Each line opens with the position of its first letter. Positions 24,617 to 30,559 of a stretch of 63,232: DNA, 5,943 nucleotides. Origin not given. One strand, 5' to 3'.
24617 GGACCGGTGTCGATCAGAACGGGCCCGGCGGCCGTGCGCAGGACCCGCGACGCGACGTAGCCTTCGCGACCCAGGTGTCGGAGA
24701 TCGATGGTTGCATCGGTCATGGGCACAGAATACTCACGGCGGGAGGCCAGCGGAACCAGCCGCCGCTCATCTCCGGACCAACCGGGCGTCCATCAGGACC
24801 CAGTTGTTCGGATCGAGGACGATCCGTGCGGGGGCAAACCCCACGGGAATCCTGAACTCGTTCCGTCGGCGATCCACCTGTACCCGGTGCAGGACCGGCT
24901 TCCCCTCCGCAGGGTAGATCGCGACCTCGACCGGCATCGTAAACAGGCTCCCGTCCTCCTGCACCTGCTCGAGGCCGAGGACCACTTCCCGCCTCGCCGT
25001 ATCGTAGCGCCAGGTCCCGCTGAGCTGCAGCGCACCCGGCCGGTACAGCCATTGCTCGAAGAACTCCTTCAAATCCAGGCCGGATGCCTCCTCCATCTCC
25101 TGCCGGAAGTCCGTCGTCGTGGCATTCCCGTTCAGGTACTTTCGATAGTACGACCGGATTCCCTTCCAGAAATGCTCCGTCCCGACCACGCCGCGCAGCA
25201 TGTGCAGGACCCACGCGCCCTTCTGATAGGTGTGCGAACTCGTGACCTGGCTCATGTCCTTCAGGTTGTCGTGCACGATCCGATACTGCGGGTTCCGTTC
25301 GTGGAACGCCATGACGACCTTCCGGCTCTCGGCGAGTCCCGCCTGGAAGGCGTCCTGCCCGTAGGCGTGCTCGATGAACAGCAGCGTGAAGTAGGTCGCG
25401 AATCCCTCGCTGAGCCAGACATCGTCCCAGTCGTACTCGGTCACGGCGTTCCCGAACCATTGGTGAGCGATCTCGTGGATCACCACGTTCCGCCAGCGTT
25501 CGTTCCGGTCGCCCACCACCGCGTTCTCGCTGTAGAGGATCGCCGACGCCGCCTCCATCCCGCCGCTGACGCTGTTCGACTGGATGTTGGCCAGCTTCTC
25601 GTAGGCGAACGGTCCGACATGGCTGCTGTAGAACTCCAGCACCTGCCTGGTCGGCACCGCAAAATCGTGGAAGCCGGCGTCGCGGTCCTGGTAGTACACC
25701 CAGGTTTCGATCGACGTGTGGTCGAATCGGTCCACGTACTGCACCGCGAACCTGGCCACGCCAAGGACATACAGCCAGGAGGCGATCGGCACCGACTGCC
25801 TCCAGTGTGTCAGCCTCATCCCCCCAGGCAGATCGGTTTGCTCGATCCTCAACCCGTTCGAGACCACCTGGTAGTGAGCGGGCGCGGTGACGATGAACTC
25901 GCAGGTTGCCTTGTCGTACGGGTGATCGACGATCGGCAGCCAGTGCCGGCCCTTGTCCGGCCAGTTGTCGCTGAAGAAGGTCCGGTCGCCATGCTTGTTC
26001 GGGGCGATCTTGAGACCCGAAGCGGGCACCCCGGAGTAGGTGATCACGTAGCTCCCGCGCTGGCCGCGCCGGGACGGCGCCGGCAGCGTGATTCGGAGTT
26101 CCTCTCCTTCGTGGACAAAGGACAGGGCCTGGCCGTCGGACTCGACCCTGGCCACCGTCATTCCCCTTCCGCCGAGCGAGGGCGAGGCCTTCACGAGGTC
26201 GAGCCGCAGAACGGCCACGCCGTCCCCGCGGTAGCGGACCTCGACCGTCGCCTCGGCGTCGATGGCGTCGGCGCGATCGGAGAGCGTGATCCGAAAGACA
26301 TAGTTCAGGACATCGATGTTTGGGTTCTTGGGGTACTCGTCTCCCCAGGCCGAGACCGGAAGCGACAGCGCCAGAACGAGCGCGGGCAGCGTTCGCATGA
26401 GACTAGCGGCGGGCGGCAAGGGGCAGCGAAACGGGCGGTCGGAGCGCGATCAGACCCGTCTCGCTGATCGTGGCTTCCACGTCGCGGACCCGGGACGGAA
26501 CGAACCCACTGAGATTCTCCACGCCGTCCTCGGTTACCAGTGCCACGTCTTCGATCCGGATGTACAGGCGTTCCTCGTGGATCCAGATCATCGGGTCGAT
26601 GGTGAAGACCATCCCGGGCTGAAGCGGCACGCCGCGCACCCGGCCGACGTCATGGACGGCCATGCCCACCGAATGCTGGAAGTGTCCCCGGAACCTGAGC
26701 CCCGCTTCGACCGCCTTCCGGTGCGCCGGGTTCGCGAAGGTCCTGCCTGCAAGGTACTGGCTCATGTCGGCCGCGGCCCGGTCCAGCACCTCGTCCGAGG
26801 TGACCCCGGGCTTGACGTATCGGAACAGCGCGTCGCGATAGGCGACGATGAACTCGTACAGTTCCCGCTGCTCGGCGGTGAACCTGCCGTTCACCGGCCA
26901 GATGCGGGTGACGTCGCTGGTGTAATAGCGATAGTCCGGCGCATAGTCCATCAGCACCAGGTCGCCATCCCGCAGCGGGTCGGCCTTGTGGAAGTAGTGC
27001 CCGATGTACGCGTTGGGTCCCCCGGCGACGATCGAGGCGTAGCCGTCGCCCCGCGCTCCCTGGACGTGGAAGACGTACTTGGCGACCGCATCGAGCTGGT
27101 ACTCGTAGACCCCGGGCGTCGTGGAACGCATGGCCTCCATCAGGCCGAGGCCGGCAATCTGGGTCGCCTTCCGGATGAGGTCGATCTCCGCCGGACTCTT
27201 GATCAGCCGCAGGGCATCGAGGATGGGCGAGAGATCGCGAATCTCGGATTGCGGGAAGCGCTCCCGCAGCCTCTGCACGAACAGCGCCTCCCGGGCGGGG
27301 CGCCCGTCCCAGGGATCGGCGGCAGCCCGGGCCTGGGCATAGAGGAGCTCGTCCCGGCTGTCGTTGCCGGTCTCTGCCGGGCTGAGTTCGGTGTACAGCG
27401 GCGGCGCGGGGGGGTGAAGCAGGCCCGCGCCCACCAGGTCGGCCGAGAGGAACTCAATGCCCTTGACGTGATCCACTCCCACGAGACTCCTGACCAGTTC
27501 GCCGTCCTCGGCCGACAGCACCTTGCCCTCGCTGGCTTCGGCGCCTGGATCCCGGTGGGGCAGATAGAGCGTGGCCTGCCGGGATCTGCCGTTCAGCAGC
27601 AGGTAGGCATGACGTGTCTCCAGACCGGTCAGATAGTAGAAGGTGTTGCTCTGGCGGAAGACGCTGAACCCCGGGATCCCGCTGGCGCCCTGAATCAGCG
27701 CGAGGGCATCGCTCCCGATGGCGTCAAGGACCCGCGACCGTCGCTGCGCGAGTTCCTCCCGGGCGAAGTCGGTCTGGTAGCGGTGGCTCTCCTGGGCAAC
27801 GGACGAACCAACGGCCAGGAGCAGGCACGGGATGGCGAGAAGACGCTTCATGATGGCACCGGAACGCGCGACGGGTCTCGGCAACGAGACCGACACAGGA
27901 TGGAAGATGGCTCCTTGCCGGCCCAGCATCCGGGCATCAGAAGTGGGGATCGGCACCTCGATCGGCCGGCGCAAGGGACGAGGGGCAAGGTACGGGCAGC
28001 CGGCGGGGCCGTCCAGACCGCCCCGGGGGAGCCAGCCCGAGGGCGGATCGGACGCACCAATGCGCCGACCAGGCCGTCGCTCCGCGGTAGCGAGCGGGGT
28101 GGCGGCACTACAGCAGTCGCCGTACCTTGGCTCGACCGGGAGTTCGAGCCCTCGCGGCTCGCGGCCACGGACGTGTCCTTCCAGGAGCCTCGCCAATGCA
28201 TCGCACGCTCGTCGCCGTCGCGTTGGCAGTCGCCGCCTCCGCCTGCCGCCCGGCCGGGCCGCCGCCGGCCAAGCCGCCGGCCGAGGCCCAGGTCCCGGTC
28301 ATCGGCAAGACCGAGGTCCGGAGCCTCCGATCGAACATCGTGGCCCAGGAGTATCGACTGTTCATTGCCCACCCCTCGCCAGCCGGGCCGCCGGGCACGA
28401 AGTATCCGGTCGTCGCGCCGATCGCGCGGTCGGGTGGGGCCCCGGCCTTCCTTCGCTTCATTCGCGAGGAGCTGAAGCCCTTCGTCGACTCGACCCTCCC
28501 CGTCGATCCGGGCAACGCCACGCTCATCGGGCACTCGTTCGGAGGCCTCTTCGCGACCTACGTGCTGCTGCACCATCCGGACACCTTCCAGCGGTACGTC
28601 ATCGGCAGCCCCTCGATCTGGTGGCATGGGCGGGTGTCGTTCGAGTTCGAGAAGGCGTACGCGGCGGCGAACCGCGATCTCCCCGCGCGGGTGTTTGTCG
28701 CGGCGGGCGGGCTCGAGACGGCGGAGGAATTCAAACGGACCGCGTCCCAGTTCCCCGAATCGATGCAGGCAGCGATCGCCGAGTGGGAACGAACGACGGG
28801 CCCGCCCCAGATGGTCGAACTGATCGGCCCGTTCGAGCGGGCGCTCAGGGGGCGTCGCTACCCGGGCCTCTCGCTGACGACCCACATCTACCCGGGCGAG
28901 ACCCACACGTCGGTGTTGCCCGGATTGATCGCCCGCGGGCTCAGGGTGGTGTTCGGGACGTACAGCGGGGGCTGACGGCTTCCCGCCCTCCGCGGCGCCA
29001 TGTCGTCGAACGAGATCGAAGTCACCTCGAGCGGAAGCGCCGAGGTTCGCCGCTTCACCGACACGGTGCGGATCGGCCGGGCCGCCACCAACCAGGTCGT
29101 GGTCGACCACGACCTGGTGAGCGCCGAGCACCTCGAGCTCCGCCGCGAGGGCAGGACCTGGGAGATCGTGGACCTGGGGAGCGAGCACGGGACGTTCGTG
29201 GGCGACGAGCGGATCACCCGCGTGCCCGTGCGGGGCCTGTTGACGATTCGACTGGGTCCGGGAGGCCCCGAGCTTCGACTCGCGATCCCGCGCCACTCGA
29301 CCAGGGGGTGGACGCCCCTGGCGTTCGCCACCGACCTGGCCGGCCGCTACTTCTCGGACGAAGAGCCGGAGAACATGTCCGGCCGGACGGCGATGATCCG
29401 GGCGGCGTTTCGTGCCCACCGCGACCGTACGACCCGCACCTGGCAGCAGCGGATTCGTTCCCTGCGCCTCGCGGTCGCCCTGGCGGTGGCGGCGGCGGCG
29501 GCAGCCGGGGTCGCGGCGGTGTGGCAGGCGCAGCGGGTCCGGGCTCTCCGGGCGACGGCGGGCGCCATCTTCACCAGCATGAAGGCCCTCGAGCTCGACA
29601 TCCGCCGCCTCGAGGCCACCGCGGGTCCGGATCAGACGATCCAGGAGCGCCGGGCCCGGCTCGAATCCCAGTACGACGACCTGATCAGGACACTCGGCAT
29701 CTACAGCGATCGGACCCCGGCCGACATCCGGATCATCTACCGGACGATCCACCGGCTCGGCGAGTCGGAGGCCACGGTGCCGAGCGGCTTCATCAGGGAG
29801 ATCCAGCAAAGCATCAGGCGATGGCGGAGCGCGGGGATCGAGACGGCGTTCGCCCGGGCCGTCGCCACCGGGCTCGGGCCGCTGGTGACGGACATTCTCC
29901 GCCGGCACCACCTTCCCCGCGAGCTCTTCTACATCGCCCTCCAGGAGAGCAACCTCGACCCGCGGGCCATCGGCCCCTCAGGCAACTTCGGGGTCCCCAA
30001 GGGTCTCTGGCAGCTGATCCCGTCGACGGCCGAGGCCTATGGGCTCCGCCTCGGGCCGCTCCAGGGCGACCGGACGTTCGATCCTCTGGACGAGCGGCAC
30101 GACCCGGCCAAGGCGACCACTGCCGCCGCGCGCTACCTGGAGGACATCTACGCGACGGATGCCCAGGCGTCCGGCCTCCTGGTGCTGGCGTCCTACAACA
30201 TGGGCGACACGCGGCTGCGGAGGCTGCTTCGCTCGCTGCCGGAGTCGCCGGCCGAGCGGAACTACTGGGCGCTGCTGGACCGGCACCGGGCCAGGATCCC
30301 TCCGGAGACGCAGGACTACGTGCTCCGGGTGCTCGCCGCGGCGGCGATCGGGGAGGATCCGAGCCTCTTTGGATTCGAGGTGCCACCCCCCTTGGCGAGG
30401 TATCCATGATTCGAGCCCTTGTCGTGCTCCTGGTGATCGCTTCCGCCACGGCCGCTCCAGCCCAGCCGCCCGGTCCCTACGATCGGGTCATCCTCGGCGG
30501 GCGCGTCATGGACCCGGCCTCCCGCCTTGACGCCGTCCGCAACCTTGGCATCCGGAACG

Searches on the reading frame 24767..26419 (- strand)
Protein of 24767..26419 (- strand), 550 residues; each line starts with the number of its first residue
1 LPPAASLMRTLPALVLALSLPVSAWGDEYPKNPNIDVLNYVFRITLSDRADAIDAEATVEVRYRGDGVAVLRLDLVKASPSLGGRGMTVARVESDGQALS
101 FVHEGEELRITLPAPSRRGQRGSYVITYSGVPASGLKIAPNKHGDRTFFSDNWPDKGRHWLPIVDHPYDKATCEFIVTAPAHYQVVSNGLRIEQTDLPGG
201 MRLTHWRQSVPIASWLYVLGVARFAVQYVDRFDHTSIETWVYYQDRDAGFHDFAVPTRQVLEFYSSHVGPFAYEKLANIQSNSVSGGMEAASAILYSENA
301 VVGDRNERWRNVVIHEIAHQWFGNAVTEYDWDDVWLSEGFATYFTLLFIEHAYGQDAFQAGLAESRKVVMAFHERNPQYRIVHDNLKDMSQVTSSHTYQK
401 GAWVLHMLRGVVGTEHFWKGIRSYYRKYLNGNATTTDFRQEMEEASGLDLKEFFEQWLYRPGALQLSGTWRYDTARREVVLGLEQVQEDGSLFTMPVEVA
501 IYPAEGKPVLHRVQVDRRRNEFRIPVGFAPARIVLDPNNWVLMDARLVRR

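Call 55: search_protein_families(library=pfam, proteins=[window:24767-26419:-], max_evalue=0.00001)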
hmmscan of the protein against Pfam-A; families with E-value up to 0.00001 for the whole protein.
window:24767-26419:- (550 aa): 2 families
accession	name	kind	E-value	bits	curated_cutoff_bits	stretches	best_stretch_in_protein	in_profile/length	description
PF01433.26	Peptidase_M1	-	1.3e-41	143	27.7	1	259-457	8-218/218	Peptidase family M1 domain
PF17900.6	Peptidase_M1_N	-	1.3e-10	42.1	25.8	1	103-216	67-186/186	Peptidase M1 N-terminal domain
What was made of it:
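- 24767..26419 (-): M1 aminopeptidase, part of the peptidase-rich surroundings. PF01433 and PF17900 (call 55).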

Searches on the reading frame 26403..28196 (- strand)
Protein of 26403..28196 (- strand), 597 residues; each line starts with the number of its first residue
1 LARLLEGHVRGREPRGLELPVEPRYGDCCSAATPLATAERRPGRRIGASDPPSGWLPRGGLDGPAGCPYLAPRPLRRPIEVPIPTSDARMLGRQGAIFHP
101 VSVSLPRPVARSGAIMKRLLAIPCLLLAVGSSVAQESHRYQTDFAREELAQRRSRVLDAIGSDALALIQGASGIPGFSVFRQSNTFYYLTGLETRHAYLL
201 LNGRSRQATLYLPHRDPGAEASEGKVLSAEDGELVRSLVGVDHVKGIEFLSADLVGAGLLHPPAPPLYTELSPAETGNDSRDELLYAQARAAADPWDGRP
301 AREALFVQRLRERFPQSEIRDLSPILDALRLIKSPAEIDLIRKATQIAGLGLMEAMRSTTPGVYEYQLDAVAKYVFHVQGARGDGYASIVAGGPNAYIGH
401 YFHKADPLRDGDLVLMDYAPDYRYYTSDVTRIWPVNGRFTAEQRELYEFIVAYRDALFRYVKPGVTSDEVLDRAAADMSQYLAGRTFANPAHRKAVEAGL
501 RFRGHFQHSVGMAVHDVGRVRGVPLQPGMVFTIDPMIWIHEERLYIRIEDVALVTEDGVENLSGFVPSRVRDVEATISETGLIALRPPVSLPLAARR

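Call 55: search_protein_families(library=pfam, proteins=[window:26403-28196:-], max_evalue=0.00001)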
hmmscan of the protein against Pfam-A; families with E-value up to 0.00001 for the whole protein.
window:26403-28196:- (597 aa): 2 families
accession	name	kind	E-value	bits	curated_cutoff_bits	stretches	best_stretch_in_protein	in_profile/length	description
PF00557.29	Peptidase_M24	-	3.7e-46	158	23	1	340-556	2-208/208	Metallopeptidase family M24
PF05195.22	AMP_N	-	4e-13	49.6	24.6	1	150-252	2-108/121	Aminopeptidase P, N-terminal domain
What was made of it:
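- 26403..28196 (-): M24 Xaa-Pro aminopeptidase (aminopeptidase P type), part of the surroundings. The true start is probably downstream of the longest ORF. PF00557 and PF05195 (call 55).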

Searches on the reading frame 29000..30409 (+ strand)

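Call 55: search_protein_families(library=pfam, proteins=[window:29000-30409:+], max_evalue=0.00001)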
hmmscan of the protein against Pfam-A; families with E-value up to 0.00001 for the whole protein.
window:29000-30409:+ (469 aa): 3 families
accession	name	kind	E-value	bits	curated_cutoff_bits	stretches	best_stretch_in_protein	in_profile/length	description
PF01464.25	SLT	-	2.3e-19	69.5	21.3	1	301-412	9-107/117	Transglycosylase SLT domain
PF00498.31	FHA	-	4.5e-14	53.1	20.7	1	23-78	1-59/67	FHA domain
PF16697.10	Yop-YscD_cpl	-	1.3e-08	35.4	33.2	1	20-75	16-71/94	Inner membrane component of T3SS, cytoplasmic domain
